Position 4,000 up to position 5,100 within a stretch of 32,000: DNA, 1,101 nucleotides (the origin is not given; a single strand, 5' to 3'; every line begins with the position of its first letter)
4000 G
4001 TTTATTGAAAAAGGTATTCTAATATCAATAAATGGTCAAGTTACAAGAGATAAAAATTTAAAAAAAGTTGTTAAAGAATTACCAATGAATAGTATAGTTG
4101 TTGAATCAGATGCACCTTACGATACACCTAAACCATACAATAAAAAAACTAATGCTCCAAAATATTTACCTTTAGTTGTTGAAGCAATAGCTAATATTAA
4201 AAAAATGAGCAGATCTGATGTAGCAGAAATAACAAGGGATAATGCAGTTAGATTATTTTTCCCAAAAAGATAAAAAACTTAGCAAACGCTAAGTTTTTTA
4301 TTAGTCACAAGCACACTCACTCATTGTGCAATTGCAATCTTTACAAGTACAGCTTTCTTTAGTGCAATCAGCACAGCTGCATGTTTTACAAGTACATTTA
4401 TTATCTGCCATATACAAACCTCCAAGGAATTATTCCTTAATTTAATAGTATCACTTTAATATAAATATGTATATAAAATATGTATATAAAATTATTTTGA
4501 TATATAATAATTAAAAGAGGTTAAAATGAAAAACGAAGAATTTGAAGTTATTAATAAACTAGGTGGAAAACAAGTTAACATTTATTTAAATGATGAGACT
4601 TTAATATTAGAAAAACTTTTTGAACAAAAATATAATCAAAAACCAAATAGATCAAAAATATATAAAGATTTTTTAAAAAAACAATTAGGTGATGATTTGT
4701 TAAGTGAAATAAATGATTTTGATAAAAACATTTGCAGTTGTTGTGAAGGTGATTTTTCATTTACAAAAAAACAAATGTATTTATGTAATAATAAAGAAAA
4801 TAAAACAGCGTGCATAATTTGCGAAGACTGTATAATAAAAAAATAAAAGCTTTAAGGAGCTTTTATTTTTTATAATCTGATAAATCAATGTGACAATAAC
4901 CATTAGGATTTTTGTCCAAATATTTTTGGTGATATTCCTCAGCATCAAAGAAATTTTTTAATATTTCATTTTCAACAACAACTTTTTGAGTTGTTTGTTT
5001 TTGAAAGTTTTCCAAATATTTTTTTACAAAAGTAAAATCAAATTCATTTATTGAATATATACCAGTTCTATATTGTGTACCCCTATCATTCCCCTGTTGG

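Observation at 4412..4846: Divergently transcribed putative RHH regulator with a 7-Cys sensor-like tail, plus operator-like repeats: candidate metal/thiol-responsive switch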

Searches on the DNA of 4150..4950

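Call 68: search_rna_families(source=window, start=4150, end=4950, threshold=evalue, max_evalue=1)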
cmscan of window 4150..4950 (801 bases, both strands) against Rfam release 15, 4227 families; matches with E-value up to 1: 4.
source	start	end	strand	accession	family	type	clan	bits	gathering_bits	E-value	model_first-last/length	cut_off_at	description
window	4255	4317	+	RF02606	AbsR28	Gene; sRNA;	-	24.9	50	0.0026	1-180/180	no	Acinetobacter sRNA 28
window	4802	4874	+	RF02074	STnc240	Gene; sRNA;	-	24.2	55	0.45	1-77/77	no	Enterobacterial sRNA STnc240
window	4325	4398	-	RF00131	mir-30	Gene; miRNA;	-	20.7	50.2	0.082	1-77/77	no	mir-30 microRNA precursor family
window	4256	4315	-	RF02606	AbsR28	Gene; sRNA;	-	19.5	50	0.076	1-180/180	no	Acinetobacter sRNA 28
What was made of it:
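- Tried and rejected: The abundant transcript matches no RNA family above its gathering score (call 68), so the idea that it is a known sRNA is rejected.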
